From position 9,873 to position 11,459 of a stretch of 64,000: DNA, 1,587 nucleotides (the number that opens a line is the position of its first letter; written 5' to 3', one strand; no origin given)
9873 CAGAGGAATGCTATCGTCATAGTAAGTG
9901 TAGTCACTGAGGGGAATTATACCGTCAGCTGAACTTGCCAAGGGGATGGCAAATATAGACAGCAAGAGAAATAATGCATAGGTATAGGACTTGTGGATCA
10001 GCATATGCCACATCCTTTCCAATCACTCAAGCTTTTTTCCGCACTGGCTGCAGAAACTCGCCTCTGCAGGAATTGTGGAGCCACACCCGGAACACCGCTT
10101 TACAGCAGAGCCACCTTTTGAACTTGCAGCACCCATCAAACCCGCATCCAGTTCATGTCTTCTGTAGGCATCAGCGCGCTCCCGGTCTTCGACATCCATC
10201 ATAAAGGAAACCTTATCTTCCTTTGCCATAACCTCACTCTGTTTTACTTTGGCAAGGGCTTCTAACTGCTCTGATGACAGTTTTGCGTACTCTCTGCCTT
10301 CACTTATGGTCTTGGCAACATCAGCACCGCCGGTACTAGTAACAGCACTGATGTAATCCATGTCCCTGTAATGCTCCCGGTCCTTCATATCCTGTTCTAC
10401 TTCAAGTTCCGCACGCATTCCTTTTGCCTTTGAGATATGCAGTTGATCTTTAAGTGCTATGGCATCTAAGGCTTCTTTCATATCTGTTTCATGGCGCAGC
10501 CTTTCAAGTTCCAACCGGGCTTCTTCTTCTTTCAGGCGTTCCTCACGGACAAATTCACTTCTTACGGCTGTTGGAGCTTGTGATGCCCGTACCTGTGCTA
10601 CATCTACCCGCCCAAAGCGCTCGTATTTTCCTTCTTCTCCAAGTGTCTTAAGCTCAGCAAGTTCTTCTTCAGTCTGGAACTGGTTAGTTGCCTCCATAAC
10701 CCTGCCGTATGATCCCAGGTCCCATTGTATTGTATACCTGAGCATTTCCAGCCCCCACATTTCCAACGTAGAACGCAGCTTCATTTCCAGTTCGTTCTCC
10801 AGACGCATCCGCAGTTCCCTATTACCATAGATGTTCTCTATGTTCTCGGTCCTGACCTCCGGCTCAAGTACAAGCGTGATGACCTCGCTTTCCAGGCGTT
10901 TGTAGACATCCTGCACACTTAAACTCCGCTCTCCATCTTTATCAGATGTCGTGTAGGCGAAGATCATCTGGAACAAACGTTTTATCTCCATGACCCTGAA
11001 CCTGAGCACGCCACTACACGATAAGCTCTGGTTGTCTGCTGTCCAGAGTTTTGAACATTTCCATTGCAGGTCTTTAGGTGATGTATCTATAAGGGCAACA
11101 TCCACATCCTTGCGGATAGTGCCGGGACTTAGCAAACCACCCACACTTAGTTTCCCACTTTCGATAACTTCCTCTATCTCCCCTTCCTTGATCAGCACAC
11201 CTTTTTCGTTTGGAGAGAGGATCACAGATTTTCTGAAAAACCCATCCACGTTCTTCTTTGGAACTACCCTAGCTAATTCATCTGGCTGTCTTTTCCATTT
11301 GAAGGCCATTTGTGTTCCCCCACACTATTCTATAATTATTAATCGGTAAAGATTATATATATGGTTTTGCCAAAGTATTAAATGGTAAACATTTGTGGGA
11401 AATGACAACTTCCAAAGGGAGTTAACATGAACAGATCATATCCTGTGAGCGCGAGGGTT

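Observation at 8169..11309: Two adjacent membrane-associated proteins with near-identical C-terminal zinc-ribbon tails, divergent from the ESCRT-like operon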

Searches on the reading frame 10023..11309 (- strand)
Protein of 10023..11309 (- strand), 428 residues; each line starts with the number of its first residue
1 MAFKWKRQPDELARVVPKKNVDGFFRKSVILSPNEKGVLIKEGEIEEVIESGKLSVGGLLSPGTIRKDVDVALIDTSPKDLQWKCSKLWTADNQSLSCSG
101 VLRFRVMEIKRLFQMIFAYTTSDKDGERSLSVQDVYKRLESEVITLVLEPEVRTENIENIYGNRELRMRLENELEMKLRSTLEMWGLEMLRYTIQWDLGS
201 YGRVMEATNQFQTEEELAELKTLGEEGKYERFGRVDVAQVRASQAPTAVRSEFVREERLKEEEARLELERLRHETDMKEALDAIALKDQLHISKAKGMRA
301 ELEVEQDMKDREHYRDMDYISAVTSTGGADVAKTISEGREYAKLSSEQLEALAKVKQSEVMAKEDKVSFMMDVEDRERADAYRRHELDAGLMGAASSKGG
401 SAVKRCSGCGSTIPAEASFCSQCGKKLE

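Call 3: search_protein_families(library=pfam, proteins=[window:10023-11309:-], max_evalue=0.1)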
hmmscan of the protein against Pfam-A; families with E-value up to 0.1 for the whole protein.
window:10023-11309:- (428 aa): 10 families
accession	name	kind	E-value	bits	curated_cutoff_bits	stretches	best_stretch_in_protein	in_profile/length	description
PF01145.31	Band_7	-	4.4e-08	33.8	23.6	1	30-195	2-143/176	SPFH domain / Band 7 family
PF13240.11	Zn_Ribbon_1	-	1.2e-05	25.4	25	1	406-427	2-23/23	zinc-ribbon domain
PF12773.13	DZR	-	0.00025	21.6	27.3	1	404-424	25-45/45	Double zinc ribbon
PF17032.10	Zn_ribbon_15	-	0.0011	20.2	28.9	1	396-424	51-73/73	zinc-ribbon family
PF24463.1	DUF7577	-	0.0017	18.3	28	1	405-428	4-27/27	Domain of unknown function (DUF7577)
PF13248.11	Zn_ribbon_3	-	0.0051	16.7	27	1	404-427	3-26/26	zinc-ribbon domain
PF18912.6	DZR_2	-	0.033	14.5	27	1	405-427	9-31/56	Double zinc ribbon domain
PF09889.16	DUF2116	-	0.036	14.5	26.8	1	404-426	4-27/59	Probable treble clef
PF10571.15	UPF0547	-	0.053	14.1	29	1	404-424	1-21/26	Uncharacterised protein family UPF0547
PF24460.1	DUF7575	-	0.055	13.3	28.5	0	403-428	3-28/28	Domain of unknown function (DUF7575)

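Call 4: search_protein_families(library=ncbifam, proteins=[window:10023-11309:-], max_evalue=0.1)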
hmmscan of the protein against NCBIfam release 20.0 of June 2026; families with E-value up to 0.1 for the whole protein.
window:10023-11309:- (428 aa): 0 families

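Call 7: find_homologous_proteins(query=window:10023-11309:-)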
Query window:10023-11309:- (428 aa): 85 proteins with E <= 0.001 among 8000 candidates.
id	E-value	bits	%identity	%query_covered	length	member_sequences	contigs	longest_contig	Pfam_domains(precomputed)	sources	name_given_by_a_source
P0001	1.3e-273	925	100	100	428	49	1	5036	PF13240.12,PF01145.32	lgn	-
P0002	3.5e-235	798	84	100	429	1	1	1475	PF01145.32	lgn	-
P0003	6.6e-230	781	82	100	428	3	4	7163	PF01145.32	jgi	-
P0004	2.6e-195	667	68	100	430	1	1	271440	PF13240.12,PF01145.32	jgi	jgi:regulator of protease activity HflC (stomatin/prohibitin superfamily)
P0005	9.8e-195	665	68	100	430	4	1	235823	PF13240.12,PF01145.32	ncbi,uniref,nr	ncbi:zinc ribbon domain-containing protein [Methanolobus vulcani]|uniref:Band 7 domain-containing pr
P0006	1.3e-194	665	68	100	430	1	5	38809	PF13240.12,PF01145.32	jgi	jgi:regulator of protease activity HflC (stomatin/prohibitin superfamily)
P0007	2.8e-194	664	68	100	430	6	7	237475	PF13240.12,PF01145.32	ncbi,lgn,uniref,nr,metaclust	ncbi:SPFH domain / Band 7 family protein [Methanolobus vulcani]|uniref:SPFH domain / Band 7 family p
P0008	1.4e-193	661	68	100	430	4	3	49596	PF13240.12,PF01145.32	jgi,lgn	jgi:regulator of protease activity HflC (stomatin/prohibitin superfamily)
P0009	2.3e-193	661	68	100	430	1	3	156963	PF13240.12,PF01145.32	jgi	jgi:hypothetical protein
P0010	1.3e-192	658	68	100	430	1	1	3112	PF13240.12,PF01145.32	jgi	jgi:regulator of protease activity HflC (stomatin/prohibitin superfamily)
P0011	2.6e-192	657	67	100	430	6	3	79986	PF13240.12,PF01145.32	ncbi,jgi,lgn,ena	-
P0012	5.1e-192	656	68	100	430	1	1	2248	PF13240.12,PF01145.32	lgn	-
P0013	7.6e-192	656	67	100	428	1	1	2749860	PF13240.12,PF01145.32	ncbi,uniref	ncbi:zinc-ribbon domain-containing protein [Methanolobus sp. ZRKC3]|uniref:zinc-ribbon domain-contai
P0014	1.6e-191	655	66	100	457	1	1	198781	PF13240.12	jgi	jgi:hypothetical protein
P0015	3.3e-191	653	67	100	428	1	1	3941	PF13240.12,PF01145.32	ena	-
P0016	4.2e-191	653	68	100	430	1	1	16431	PF13240.12,PF01145.32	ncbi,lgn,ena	-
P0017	1.1e-189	648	65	100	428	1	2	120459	PF13240.12,PF01145.32,PF24463.2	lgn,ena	-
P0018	5.0e-189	646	67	100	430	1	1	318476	PF13240.12,PF01145.32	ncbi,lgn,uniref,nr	ncbi:SPFH domain-containing protein [Methanolobus bombayensis]|uniref:SPFH domain-containing protein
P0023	2.3e-188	644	66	100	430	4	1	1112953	PF13240.12,PF01145.32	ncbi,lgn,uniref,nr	ncbi:SPFH domain-containing protein [Methanolobus profundi]|uniref:Regulator of protease activity Hf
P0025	1.3e-186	638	64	100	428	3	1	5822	PF13240.12,PF01145.32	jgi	-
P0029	6.4e-180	616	63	100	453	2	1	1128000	PF13240.12,PF01145.32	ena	-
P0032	1.7e-171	589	60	100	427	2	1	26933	PF13240.12,PF01145.32,PF12773.14,PF24463.2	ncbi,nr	ncbi:MAG: zinc-ribbon domain-containing protein [Euryarchaeota archaeon]|nr:zinc-ribbon domain-conta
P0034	9.9e-170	583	61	100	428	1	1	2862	PF13240.12,PF01145.32,PF12773.14,PF24463.2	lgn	-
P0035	1.1e-168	579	60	100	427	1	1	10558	PF13240.12,PF01145.32,PF12773.14,PF10571.16,PF13248.12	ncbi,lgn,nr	ncbi:MAG: zinc-ribbon domain-containing protein [Methanosarcinaceae archaeon]|nr:zinc-ribbon domain-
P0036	1.7e-166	572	59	100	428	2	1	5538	PF13240.12,PF01145.32,PF12773.14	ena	-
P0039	6.5e-161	554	60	100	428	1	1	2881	PF13240.12,PF01145.32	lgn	-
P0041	7.9e-160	550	59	100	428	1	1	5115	PF13240.12,PF01145.32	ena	-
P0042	1.0e-159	550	58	100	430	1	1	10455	PF13240.12,PF01145.32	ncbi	-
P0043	1.2e-159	550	59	100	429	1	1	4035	PF13240.12,PF01145.32,PF12773.14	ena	-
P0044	1.6e-158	546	59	100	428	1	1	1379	PF13240.12,PF01145.32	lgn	-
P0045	3.1e-158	545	58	100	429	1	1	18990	PF13240.12,PF01145.32,PF13248.12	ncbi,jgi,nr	ncbi:MAG TPA: zinc-ribbon domain-containing protein [Methanosarcinaceae archaeon]|nr:zinc-ribbon dom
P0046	8.2e-158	544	59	100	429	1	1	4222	PF13240.12,PF01145.32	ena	-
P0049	7.1e-156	537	56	100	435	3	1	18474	PF13240.12,PF01145.32,PF12773.14,PF24463.2,PF13248.12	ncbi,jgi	-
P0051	3.0e-155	535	59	100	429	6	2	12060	PF13240.12,PF01145.32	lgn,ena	-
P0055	3.5e-152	525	57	100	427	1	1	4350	PF13240.12,PF01145.32,PF12773.14,PF24463.2,PF13248.12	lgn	-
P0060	6.5e-150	518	56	100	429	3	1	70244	PF13240.12,PF01145.32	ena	-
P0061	5.3e-149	514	54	100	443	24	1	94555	PF13240.12,PF01145.32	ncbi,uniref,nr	ncbi:zinc-ribbon domain-containing protein [Methanococcoides alaskense]|uniref:Zinc-ribbon domain-co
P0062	6.3e-147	508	53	100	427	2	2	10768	PF13240.12,PF01145.32,PF12773.14,PF24463.2,PF13248.12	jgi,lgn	jgi:hypothetical protein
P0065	4.7e-144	498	50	100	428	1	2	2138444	PF13240.12,PF01145.32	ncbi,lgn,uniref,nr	ncbi:hypothetical protein Mzhil_1285 [Methanosalsum zhilinae DSM 4017]|uniref:Uncharacterized protei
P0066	1.9e-140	486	53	100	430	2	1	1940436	PF13240.12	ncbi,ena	-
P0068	2.2e-128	447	48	100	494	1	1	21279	PF13240.12,PF01145.32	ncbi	-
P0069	2.7e-127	443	47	99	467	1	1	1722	PF13240.12,PF01145.32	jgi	-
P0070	6.2e-127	442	47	100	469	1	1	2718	PF13240.12,PF01145.32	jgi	-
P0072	1.4e-126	441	46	100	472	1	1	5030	PF13240.12,PF01145.32,PF12773.14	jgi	-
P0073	1.1e-125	438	46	100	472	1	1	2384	PF13240.12,PF01145.32,PF12773.14,PF24463.2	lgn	-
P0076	4.1e-123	429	45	99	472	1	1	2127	PF13240.12,PF01145.32,PF12773.14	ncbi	-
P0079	3.8e-103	364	55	73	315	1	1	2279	PF13240.12,PF12773.14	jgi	jgi:hypothetical protein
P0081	1.6e-96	342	63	59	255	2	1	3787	PF13240.12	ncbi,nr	ncbi:MAG: zinc ribbon domain-containing protein, partial [Methanolobus sp.]|nr:zinc ribbon domain-co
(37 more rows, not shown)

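Call 67: search_solved_structures(query=window:10026-11309:-, max_evalue=0.01)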
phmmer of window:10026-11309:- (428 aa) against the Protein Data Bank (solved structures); distinct sequences matched with E-value up to 0.01: 0.

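Call 78: predict_structure(alignment_id=A6)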
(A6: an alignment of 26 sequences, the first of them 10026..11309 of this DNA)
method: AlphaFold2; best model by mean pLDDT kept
length: 428 residues; sequences in the alignment: 26
mean_pLDDT: 75.9   pTM: 0.45
mean pLDDT of the five models: 75.9, 75.6, 73.9, 73.5, 69.4
residues with pLDDT >= 90: 33; 70-90: 284; 50-70: 89; < 50: 22
segments of 3 or more residues with pLDDT < 50: 327-334, 396-401
pLDDT, mean of each block of 10 residues (from residue 1): 73 85 75 85 81 71 60 89 86 86 91 85 85 88 82 84 83 90 92 84 71 77 84 82 73 82 86 84 81 64 54 56 48 51 55 64 71 76 68 48 73 78 78
secondary structure, 60 per line:
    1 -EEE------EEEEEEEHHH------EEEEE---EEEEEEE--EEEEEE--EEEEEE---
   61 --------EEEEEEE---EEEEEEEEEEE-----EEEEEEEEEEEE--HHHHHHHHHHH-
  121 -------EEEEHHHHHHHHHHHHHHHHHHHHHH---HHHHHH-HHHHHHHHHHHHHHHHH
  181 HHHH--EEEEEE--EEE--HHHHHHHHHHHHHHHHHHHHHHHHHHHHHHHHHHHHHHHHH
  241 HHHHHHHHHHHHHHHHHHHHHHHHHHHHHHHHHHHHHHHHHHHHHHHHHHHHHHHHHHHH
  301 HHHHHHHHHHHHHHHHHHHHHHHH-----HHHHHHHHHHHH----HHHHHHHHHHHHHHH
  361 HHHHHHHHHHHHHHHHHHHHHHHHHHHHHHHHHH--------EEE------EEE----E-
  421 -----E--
elements in order: E2-4 E11-17 E27-31 E35-41 E44-49 E52-57 E69-75 E79-89 E95-106 H109-119 E128-131 H132-153 H157-162 H164-184 E187-192 E195-197 H200-324 H330-341 H346-394 E403-405 E412-414

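Call 80: search_protein_families(library=padloc, proteins=[window:10026-11309:-], max_evalue=0.01)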
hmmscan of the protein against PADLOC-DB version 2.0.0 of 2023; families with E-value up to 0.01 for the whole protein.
window:10026-11309:- (428 aa): 0 families
